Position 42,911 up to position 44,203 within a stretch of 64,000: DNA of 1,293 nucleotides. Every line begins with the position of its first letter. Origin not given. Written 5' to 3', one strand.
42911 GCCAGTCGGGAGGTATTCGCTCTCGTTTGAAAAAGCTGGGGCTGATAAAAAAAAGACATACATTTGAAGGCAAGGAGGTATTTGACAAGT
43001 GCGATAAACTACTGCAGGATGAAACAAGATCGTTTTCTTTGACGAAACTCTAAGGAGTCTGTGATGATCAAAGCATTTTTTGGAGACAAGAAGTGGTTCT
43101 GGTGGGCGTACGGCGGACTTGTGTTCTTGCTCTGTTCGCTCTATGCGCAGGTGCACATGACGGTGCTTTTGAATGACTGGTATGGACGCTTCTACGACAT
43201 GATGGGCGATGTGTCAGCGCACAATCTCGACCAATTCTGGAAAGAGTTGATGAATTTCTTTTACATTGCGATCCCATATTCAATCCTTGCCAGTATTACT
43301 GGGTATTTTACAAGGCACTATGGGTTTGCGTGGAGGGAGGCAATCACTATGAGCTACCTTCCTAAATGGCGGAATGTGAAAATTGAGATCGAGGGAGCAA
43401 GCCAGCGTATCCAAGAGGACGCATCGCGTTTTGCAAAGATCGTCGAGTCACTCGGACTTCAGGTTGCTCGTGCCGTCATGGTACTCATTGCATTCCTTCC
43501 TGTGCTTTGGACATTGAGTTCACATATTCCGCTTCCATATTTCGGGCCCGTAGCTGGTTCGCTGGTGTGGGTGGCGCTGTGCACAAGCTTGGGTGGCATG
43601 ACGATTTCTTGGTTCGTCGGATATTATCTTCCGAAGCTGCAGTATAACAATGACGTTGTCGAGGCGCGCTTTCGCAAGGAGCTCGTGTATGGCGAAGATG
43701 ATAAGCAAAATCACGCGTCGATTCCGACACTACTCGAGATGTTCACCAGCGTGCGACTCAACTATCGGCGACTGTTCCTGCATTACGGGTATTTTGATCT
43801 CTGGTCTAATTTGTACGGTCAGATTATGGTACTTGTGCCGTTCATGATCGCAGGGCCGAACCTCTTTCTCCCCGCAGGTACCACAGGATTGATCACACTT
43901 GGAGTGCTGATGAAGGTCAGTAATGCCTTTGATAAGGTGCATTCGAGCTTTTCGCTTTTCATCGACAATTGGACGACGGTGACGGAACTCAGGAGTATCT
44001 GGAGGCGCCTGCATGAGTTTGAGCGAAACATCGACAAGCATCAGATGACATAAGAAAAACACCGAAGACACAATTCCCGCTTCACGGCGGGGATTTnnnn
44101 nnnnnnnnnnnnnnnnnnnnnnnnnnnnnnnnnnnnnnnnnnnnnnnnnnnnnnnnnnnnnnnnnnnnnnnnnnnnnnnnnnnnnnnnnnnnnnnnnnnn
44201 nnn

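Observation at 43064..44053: SbmA/BacA-family peptide importer in a reduced genome, paired with a second transporter under the same control element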

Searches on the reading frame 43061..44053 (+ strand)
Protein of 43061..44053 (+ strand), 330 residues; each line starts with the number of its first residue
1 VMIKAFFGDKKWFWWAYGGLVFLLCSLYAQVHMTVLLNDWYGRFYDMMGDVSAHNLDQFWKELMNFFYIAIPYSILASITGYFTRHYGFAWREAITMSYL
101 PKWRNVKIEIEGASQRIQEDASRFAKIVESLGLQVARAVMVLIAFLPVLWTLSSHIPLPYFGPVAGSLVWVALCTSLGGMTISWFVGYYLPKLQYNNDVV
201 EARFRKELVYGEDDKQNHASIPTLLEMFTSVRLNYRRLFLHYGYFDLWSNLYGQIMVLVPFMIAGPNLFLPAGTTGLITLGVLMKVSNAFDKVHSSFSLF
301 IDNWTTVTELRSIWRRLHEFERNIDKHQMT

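Call 3: search_protein_families(library=pfam, proteins=[window:43061-44053:+], max_evalue=0.01)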
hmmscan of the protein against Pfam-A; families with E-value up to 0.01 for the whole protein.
window:43061-44053:+ (330 aa): 2 families
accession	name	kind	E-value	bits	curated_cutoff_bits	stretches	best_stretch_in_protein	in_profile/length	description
PF05992.17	SbmA_BacA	-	2.6e-111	372.6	24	1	9-324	1-314/315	SbmA/BacA-like family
PF06472.20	ABC_membrane_2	-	1.6e-16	61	24.4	1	11-207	8-199/269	ABC transporter transmembrane region 2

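Call 4: search_protein_families(library=ncbifam, proteins=[window:43061-44053:+], max_evalue=0.01)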
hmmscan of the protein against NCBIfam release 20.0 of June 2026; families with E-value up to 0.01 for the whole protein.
window:43061-44053:+ (330 aa): 2 families
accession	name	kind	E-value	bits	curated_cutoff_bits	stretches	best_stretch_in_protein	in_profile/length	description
NF009036.0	PRK12369.1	equivalog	4.7e-138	460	385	1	2-326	1-324/326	putative transporter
NF008306.0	PRK11098.1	equivalog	5.8e-87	292.6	492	1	6-329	81-402/413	peptide antibiotic transporter SbmA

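Call 12: find_homologous_proteins(query=window:43061-44053:+, max_evalue=0.00001)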
Query window:43061-44053:+ (330 aa): 6480 proteins with E <= 0.00001 among 7390 candidates; the best 120 are listed.
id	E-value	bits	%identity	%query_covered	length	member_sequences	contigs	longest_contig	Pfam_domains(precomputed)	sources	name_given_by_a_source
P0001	3.5e-224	762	100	100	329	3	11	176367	PF06472.21,PF05992.18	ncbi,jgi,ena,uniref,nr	ncbi:MAG: transporter [Candidatus Lloydbacteria bacterium RIFCSPHIGHO2_01_FULL_49_22]|uniref:Transpo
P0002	4.8e-184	630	85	97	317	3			PF06472.21,PF05992.18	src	-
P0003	5.4e-176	603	79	99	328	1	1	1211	PF06472.21,PF05992.18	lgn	-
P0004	7.6e-173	593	78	100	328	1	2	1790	PF06472.21,PF05992.18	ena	-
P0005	3.1e-168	578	77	99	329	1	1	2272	PF06472.21,PF05992.18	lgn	-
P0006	4.3e-167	574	77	99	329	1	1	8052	PF06472.21,PF05992.18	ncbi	-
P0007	2.2e-163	562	75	99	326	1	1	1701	PF06472.21,PF05992.18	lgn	-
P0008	2.3e-162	558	74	99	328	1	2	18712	PF06472.21,PF05992.18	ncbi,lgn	-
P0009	4.3e-161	554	73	99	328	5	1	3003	PF06472.21,PF05992.18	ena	-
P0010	4.1e-156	538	73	99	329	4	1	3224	PF06472.21,PF05992.18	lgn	-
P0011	5.8e-145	501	66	99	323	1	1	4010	PF06472.21,PF05992.18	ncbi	-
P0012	4.8e-142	491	66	100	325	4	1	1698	PF06472.21,PF05992.18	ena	-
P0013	1.3e-141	490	65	99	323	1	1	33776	PF06472.21,PF05992.18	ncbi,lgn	-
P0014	2.7e-141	489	64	99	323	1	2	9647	PF06472.21,PF05992.18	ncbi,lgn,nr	ncbi:MAG: putative transporter [bacterium]|nr:putative transporter [bacterium] MDZ4285742.1 putative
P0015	5.8e-141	488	65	99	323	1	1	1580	PF06472.21,PF05992.18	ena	-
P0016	1.3e-140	487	65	99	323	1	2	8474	PF06472.21,PF05992.18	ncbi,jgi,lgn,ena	-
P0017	5.7e-140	485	64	99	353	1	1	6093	PF06472.21,PF05992.18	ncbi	-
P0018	2.4e-139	483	65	98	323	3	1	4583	PF06472.21,PF05992.18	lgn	-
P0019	6.8e-139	481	65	99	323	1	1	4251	PF06472.21,PF05992.18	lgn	-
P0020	1.0e-138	480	64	99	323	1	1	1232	PF06472.21,PF05992.18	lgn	-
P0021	1.2e-138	480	66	97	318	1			PF06472.21,PF05992.18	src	-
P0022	2.9e-138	479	65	99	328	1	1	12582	PF06472.21,PF05992.18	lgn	-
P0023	3.0e-138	479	65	98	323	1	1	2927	PF06472.21,PF05992.18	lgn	-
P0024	6.0e-138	478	64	99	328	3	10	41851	PF06472.21,PF05992.18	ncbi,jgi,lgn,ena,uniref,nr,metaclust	ncbi:MAG: transporter [Candidatus Sungbacteria bacterium RIFCSPLOWO2_12_FULL_41_11]|uniref:Transport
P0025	7.9e-138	478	64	99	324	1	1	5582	PF06472.21,PF05992.18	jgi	jgi:peptide/bleomycin uptake transporter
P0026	9.1e-138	477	60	100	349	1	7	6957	PF06472.21,PF05992.18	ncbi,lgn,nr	ncbi:MAG: putative transporter [Candidatus Liptonbacteria bacterium]|nr:putative transporter [Candid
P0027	1.1e-137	477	64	99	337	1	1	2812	PF06472.21,PF05992.18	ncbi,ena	-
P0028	2.8e-137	476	63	100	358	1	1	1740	PF06472.21,PF05992.18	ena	-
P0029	3.3e-137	476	65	98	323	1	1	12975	PF06472.21,PF05992.18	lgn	-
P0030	3.8e-137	475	63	98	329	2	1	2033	PF06472.21,PF05992.18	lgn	-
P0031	5.1e-137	475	63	99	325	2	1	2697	PF06472.21,PF05992.18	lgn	-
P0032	7.5e-137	474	63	99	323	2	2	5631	PF06472.21,PF05992.18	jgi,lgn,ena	-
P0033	1.4e-136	473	62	99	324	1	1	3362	PF06472.21,PF05992.18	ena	-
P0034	3.3e-136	472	63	99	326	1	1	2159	PF06472.21,PF05992.18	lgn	-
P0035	1.3e-135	470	64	99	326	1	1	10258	PF06472.21,PF05992.18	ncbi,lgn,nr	ncbi:MAG: putative transporter [bacterium]|nr:putative transporter [bacterium]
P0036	2.5e-135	469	64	100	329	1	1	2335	PF06472.21,PF05992.18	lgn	-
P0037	5.3e-135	468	63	99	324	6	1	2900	PF06472.21,PF05992.18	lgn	-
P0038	7.1e-135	468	64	99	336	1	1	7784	PF06472.21,PF05992.18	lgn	-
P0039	1.9e-134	466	63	100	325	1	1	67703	PF06472.21,PF05992.18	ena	-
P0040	3.2e-134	466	61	99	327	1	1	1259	PF06472.21,PF05992.18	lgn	-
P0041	5.7e-134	465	62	99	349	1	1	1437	PF06472.21,PF05992.18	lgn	-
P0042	1.6e-133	463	59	100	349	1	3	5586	PF06472.21,PF05992.18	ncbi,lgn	-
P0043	2.0e-133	463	64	99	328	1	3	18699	PF06472.21,PF05992.18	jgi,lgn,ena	-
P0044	7.2e-133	461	63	99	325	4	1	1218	PF06472.21,PF05992.18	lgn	-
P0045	8.1e-133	461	63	99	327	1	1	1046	PF06472.21,PF05992.18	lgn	-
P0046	1.1e-132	461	61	99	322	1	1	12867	PF06472.21,PF05992.18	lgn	-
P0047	6.3e-132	458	62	99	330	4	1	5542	PF06472.21,PF05992.18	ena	-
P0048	9.6e-132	458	62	99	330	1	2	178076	PF06472.21,PF05992.18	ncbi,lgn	-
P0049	1.3e-131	457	64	99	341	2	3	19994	PF06472.21,PF05992.18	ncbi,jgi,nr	ncbi:putative transporter [Candidatus Woesearchaeota archaeon]|nr:putative transporter [Candidatus W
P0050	2.2e-131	456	61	99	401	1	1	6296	PF00226.37,PF06472.21,PF05992.18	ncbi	-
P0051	2.9e-131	456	62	98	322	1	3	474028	PF06472.21,PF05992.18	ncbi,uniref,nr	ncbi:putative transporter [Campylobacter sp. faydin G-24]|uniref:Transporter n=1 Tax=Campylobacter a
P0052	3.6e-131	456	63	99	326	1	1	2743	PF06472.21,PF05992.18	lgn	-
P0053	4.2e-131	455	63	99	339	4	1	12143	PF06472.21,PF05992.18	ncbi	-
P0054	4.3e-131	455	61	99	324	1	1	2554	PF06472.21,PF05992.18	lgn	-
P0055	5.3e-131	455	62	98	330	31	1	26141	PF06472.21,PF05992.18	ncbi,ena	-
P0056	5.7e-131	455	62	98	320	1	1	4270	PF06472.21,PF05992.18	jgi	jgi:peptide/bleomycin uptake transporter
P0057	7.5e-131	455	62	98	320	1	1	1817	PF06472.21,PF05992.18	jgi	jgi:peptide/bleomycin uptake transporter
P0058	1.5e-130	454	62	98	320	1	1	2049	PF06472.21,PF05992.18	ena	-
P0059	1.6e-130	454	62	98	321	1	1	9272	PF06472.21,PF05992.18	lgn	-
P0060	3.0e-130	453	62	98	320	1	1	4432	PF06472.21,PF05992.18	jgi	-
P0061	3.4e-130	452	62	99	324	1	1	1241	PF06472.21,PF05992.18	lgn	-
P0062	3.8e-130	452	62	98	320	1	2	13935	PF06472.21,PF05992.18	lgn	-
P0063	3.8e-130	452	62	98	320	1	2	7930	PF06472.21,PF05992.18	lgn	-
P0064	4.5e-130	452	63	99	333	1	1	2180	PF06472.21,PF05992.18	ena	-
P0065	4.6e-130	452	62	99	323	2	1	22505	PF06472.21,PF05992.18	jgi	jgi:peptide/bleomycin uptake transporter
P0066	4.7e-130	452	61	98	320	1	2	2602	PF06472.21,PF05992.18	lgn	-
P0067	4.7e-130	452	62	98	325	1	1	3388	PF06472.21,PF05992.18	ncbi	-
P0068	4.8e-130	452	62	99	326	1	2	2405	PF06472.21,PF05992.18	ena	-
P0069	6.2e-130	452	61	98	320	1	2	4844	PF06472.21,PF05992.18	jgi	jgi:peptide/bleomycin uptake transporter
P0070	6.9e-130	451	61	99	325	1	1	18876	PF06472.21,PF05992.18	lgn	-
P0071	7.0e-130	451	60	99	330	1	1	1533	PF06472.21,PF05992.18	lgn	-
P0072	8.7e-130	451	60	99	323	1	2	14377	PF06472.21,PF05992.18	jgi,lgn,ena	-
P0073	8.9e-130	451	63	99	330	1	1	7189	PF06472.21,PF05992.18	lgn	-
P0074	9.7e-130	451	62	99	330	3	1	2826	PF06472.21,PF05992.18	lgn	-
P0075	9.8e-130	451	60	99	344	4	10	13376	PF06472.21,PF05992.18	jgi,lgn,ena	-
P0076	1.2e-129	451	61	99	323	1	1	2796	PF06472.21,PF05992.18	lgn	-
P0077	1.2e-129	451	65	99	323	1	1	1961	PF06472.21,PF05992.18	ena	-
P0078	1.3e-129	451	61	99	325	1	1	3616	PF06472.21,PF05992.18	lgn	-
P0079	1.4e-129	450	60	98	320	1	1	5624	PF06472.21,PF05992.18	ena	-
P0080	1.4e-129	450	62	99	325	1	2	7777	PF06472.21,PF05992.18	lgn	-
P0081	2.1e-129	450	61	99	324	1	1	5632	PF06472.21,PF05992.18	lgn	-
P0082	2.1e-129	450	59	99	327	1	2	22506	PF06472.21,PF05992.18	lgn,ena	-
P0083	2.1e-129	450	63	99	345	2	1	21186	PF06472.21,PF05992.18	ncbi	-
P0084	2.2e-129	450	60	99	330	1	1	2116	PF06472.21,PF05992.18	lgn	-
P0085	2.3e-129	450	60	100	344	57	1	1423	PF06472.21,PF05992.18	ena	-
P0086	2.6e-129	450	60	100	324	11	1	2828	PF06472.21,PF05992.18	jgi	-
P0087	2.7e-129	450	62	98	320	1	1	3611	PF06472.21,PF05992.18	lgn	-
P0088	2.9e-129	449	62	98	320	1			PF06472.21,PF05992.18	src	-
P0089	3.4e-129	449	61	99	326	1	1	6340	PF06472.21,PF05992.18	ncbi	-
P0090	3.6e-129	449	60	99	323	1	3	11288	PF06472.21,PF05992.18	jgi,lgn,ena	jgi:peptide/bleomycin uptake transporter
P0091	3.9e-129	449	56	100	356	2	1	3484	PF06472.21,PF05992.18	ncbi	-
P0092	4.1e-129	449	62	99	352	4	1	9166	PF06472.21,PF05992.18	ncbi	-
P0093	4.5e-129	449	61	98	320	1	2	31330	PF06472.21,PF05992.18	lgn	-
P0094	6.2e-129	448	61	98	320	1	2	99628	PF06472.21,PF05992.18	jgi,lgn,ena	-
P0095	6.9e-129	448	45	99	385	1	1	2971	PF06472.21,PF05992.18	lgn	-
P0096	7.7e-129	448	62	99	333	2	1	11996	PF06472.21,PF05992.18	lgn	-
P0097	1.0e-128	448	54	99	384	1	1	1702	PF06472.21,PF05992.18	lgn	-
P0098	1.1e-128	447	61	98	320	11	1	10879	PF06472.21,PF05992.18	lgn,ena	-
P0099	1.5e-128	447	63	99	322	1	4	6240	PF06472.21,PF05992.18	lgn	-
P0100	1.5e-128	447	59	99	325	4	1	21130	PF06472.21,PF05992.18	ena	-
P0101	1.6e-128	447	60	99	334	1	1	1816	PF06472.21,PF05992.18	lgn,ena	-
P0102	2.8e-128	446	62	98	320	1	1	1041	PF06472.21,PF05992.18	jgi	-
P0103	3.0e-128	446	61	100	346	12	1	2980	PF06472.21,PF05992.18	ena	-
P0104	3.4e-128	446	61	98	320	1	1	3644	PF06472.21,PF05992.18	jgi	-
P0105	3.6e-128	446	61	98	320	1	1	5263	PF06472.21,PF05992.18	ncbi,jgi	-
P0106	3.6e-128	446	61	98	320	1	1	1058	PF06472.21,PF05992.18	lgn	-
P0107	4.4e-128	446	62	99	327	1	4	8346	PF06472.21,PF05992.18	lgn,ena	-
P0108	4.4e-128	446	59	100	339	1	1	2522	PF06472.21,PF05992.18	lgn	-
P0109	4.6e-128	445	60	98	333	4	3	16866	PF06472.21,PF05992.18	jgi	jgi:peptide/bleomycin uptake transporter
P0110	4.7e-128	445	60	98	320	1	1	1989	PF06472.21,PF05992.18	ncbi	-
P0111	5.1e-128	445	63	99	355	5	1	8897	PF06472.21,PF05992.18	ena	-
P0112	5.1e-128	445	61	98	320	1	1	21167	PF06472.21,PF05992.18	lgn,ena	-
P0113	5.2e-128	445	61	98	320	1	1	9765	PF06472.21,PF05992.18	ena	-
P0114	6.0e-128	445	61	99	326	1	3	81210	PF06472.21,PF05992.18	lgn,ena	-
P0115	7.1e-128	445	62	98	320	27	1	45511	PF06472.21,PF05992.18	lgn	-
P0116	7.3e-128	445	62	99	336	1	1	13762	PF06472.21,PF05992.18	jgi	-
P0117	7.4e-128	445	61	97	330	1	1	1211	PF06472.21,PF05992.18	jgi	-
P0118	7.6e-128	445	61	98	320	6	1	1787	PF06472.21,PF05992.18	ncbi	-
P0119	7.8e-128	445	60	100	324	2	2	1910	PF06472.21,PF05992.18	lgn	-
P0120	1.3e-127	444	60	98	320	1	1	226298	PF06472.21,PF05992.18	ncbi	-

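Call 13: search_solved_structures(query=window:43061-44053:+, max_evalue=0.001, show_alignments=2)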
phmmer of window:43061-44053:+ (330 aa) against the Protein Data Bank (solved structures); distinct sequences matched with E-value up to 0.001: 4.
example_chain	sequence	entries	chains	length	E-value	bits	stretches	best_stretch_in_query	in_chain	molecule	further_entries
7p34_A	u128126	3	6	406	1.6e-68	234.9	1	7-326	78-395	Peptide antibiotic transporter SbmA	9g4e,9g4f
9g3d_A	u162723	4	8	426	1.9e-68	234.6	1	7-326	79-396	Peptide antibiotic transporter SbmA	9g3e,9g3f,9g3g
9rqj_A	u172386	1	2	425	1.2e-67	232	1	7-326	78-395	Peptide antibiotic transporter SbmA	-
6tqe_A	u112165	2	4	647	2.1e-11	47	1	49-320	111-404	ABC transporter ATP-binding protein/permease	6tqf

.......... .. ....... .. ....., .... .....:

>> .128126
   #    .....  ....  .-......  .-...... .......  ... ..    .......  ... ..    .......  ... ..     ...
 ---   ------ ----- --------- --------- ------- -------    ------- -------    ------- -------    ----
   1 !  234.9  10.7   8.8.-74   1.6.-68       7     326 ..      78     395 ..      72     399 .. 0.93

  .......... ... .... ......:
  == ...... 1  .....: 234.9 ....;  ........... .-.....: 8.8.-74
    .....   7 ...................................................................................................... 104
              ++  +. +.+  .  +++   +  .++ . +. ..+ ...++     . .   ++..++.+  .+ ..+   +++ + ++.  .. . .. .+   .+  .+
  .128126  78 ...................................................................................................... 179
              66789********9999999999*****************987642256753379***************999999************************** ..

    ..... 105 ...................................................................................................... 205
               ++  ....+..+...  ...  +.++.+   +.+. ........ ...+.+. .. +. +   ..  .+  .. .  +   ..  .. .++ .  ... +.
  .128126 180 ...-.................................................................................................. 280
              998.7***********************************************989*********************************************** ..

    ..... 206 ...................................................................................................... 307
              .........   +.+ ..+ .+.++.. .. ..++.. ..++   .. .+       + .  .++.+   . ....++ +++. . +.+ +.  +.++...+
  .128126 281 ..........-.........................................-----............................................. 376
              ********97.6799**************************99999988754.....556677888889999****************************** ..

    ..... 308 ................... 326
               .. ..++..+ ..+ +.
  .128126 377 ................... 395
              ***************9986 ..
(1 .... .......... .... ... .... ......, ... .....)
